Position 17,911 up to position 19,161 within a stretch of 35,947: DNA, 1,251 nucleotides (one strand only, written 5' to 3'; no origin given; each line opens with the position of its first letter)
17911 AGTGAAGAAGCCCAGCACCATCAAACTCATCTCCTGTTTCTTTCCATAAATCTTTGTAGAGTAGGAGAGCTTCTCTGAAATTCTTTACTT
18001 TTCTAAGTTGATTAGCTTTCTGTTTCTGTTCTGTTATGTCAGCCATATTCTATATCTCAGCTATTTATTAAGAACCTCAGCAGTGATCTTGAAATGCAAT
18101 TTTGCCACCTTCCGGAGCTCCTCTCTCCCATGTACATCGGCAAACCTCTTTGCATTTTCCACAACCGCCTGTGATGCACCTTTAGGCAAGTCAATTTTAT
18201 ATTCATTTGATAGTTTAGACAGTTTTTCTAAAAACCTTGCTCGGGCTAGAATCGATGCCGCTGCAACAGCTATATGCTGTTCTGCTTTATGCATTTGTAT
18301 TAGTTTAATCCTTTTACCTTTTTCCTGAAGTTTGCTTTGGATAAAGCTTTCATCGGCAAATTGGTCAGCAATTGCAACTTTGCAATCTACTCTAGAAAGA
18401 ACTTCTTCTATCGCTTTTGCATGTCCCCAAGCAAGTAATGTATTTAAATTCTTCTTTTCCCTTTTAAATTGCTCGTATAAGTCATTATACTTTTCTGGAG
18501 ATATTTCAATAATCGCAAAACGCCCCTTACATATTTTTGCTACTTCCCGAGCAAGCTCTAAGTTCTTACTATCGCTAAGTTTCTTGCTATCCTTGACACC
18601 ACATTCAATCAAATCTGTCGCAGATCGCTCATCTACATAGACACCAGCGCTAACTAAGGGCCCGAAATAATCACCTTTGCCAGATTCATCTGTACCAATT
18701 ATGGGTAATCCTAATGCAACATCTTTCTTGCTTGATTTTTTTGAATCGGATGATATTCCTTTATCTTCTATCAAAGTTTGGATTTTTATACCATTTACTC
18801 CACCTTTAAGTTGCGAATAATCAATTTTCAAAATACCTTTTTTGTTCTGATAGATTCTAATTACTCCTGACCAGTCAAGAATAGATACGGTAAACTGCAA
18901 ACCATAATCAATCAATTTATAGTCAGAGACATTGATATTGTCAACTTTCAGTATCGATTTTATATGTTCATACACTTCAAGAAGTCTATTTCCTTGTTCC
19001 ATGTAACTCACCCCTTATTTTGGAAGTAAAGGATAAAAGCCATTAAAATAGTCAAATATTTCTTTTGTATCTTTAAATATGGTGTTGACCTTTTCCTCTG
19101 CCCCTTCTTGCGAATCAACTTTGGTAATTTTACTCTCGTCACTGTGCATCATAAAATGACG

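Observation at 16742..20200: AT-rich three-gene island (RnlA-like HEPN RNase, RNase HIII, TPR/cold-shock-domain protein): candidate undescribed toxin or abortive-infection module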

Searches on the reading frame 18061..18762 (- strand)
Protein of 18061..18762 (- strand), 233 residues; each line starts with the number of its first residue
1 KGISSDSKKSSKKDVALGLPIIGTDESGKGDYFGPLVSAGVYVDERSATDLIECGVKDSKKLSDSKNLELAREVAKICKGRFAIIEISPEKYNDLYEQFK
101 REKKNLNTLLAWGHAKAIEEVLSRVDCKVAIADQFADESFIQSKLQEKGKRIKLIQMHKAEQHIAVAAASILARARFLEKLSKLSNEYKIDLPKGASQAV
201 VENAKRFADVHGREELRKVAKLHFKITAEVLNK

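Call 82: search_solved_structures(query=window:18061-18762:-, max_evalue=1e-15, show_alignments=3)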
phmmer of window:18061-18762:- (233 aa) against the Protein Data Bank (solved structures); distinct sequences matched with E-value up to 1e-15: 5.
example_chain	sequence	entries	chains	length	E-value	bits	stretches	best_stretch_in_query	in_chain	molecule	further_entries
4py5_A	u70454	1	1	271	6.5e-32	114.2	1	18-226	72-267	Ribonuclease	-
2d0a_A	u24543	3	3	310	3.2e-25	92.4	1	19-230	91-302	ribonuclease HIII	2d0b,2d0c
3asm_A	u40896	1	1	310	3.2e-25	92.4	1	19-230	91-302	Ribonuclease HIII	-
3vn5_A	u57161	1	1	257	2.1e-19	73.4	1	21-207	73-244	Ribonuclease HIII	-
3p83_D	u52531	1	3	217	9.5e-16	61.4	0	22-187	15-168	Ribonuclease HII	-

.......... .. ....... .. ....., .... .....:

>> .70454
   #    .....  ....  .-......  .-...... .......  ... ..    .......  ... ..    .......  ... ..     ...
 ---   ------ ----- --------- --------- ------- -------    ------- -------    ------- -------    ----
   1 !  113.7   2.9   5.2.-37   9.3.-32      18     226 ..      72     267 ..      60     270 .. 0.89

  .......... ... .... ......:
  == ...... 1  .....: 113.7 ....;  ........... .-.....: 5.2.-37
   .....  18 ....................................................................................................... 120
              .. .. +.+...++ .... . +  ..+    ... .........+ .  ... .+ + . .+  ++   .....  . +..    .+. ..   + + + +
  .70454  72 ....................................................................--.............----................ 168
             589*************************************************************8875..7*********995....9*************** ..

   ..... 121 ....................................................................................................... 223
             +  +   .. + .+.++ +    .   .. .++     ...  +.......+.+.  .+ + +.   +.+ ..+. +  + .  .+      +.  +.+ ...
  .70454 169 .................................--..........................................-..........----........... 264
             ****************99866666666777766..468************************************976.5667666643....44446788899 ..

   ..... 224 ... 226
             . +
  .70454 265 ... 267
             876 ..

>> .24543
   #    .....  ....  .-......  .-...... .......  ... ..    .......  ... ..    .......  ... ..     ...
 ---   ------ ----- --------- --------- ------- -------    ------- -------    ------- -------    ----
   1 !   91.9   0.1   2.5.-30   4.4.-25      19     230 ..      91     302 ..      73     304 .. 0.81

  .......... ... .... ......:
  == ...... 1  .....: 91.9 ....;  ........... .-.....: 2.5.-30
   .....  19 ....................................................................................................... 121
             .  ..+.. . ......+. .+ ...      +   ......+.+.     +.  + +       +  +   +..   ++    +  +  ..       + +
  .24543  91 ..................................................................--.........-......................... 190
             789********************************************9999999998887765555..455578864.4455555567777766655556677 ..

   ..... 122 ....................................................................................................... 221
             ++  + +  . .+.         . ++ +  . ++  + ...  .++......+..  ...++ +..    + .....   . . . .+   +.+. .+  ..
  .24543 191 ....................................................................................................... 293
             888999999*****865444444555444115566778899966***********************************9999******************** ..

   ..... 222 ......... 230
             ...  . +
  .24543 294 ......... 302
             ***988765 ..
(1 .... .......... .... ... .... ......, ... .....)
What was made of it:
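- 18061..19011 (-): Gene B: RNase HIII of 316 aa, with a divergent N-terminal domain (aa 1-95) and a type-2 RNase H catalytic domain (aa 101-313). D108, E109, D216 and E244 align with Bst D97, E98, D202 and E232 (call 82).
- Checked: D108/E109 of B align with the catalytic D97/E98 of Geobacillus RNase HIII (call 82).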

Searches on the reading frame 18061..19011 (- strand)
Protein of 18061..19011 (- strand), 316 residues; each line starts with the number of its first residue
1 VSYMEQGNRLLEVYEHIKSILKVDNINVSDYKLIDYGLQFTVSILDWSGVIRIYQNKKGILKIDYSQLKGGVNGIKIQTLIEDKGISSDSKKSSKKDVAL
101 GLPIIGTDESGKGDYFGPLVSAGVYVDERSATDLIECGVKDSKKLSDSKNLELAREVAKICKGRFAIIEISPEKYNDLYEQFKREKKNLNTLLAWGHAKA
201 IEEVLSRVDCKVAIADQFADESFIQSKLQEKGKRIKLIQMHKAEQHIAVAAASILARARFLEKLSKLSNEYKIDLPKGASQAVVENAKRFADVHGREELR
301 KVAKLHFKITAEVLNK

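Call 3: search_protein_families(library=pfam, proteins=[window:18061-19011:-], max_evalue=1)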
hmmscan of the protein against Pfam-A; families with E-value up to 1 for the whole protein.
window:18061-19011:- (316 aa): 2 families
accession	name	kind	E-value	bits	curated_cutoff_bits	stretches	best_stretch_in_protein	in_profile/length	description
PF01351.25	RNase_HII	-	1.6e-33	116.7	25.8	1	105-308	1-197/199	Ribonuclease HII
PF17836.7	PglD_N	-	0.075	14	23.4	1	196-264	9-78/78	PglD N-terminal domain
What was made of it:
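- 18061..19011 (-): Pfam RNase_HII E 1.6e-33 (call 3).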

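Call 4: search_protein_families(library=padloc, proteins=[window:18061-19011:-], max_evalue=1)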
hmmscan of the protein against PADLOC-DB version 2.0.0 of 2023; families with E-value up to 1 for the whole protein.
window:18061-19011:- (316 aa): 0 families

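Call 5: search_protein_families(library=ncbifam, proteins=[window:18061-19011:-], max_evalue=1)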
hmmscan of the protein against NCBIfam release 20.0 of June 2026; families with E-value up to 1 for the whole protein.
window:18061-19011:- (316 aa): 12 families
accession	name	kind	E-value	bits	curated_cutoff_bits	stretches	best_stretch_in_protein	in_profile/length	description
TIGR00716.1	rnhC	equivalog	1.7e-59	201.5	161.2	1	92-308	71-283/284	ribonuclease HIII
TIGR00729.1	TIGR00729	equivalog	5.1e-20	72.4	123.3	1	104-271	1-164/207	ribonuclease HII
NF010537.0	PRK13925.1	equivalog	5.5e-16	58.8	252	1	100-162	12-70/200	ribonuclease HII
NF000595.1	PRK00015.1-3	equivalog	4e-12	46.5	167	1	104-278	4-158/188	ribonuclease HII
NF011119.0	PRK14550.1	equivalog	1.3e-10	41.7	350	1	104-272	2-156/204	ribonuclease HII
NF000594.1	PRK00015.1-1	equivalog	6.5e-09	35.8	243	1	103-272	70-216/251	ribonuclease HII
NF000598.1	PRK00015.2-2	equivalog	3.9e-08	33.2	273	1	103-173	21-89/203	ribonuclease HII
NF000596.1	PRK00015.1-4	equivalog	7.9e-08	32.4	251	1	104-178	2-71/186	ribonuclease HII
NF010538.0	PRK13926.1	equivalog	1.1e-06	29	285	1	101-271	20-165/213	ribonuclease HII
NF000600.1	PRK00015.2-4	equivalog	0.00037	20.1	364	1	100-155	27-79/212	ribonuclease HII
TIGR02964.1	xanthine_xdhC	equivalog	0.0013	18.3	161.6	1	144-251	53-160/246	xanthine dehydrogenase accessory protein XdhC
NF004111.0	PRK05600.1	equivalog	0.12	11.5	437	1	212-279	301-368/371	ThiF family adenylyltransferase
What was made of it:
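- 18061..19011 (-): NCBIfam TIGR00716 rnhC scores 201.5 bits (cut-off 161.2) (call 5).
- On RNase HIII (rnhC): TIGR00716 scores 201.5 bits against a cut-off of 161.2 (call 5).
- B passes the rnhC equivalog cut-off (call 5).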

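Call 33: search_solved_structures(query=window:18061-19011:-, max_evalue=0.001, show_alignments=1)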
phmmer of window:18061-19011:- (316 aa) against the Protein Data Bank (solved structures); distinct sequences matched with E-value up to 0.001: 20.
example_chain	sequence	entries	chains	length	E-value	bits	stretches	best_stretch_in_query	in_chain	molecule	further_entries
4py5_A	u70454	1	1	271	1.6e-31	112.9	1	101-309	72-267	Ribonuclease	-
2d0a_A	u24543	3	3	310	5.2e-25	91.6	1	101-313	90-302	ribonuclease HIII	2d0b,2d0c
3asm_A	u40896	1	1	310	5.2e-25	91.6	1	101-313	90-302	Ribonuclease HIII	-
3vn5_A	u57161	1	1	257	1.8e-19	73.4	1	103-290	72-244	Ribonuclease HIII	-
3p83_D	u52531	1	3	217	1.5e-15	60.5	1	105-270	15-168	Ribonuclease HII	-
1i39_A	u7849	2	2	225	2.2e-15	60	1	105-270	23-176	RIBONUCLEASE HII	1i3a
2dff_A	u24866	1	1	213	5.3e-14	55.4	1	103-316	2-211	Ribonuclease HII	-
2dfe_A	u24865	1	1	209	7.7e-14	54.9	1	103-315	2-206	Ribonuclease HII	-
1io2_A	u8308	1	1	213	1.9e-13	53.6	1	103-272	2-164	RIBONUCLEASE HII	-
2dfh_A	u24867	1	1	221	2e-13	53.6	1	103-272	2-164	Ribonuclease HII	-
1x1p_A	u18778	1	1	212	2.2e-13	53.4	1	103-272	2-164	Ribonuclease HII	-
1eke_A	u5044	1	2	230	2.7e-09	40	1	104-315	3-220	RIBONUCLEASE HII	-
1uax_A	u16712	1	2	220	6.8e-09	38.7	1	104-271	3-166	Ribonuclease HII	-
3kio_A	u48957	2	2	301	2.7e-05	26.9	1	104-258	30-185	Ribonuclease H2 subunit A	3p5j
8yjz_H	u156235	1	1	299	3.4e-05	26.5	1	104-271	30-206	Ribonuclease H2 subunit A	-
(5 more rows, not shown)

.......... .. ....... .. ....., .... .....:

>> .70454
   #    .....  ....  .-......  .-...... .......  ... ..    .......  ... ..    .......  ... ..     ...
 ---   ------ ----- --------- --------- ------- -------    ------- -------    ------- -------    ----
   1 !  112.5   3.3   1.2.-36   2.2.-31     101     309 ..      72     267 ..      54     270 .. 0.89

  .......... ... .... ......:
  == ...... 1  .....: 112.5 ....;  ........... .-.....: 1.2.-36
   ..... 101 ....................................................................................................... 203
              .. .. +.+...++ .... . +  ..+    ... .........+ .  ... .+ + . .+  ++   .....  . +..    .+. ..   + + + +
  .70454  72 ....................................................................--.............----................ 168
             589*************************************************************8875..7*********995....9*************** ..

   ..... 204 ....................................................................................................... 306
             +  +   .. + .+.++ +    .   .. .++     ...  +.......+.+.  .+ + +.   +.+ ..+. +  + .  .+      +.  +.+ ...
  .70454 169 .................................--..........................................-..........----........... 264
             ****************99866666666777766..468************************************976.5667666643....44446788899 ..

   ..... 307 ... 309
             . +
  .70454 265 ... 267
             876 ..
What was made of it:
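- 18061..19011 (-): PDB RNase HIII entries 4py5 (1.6e-31) and 2d0a (5e-25) (call 33).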
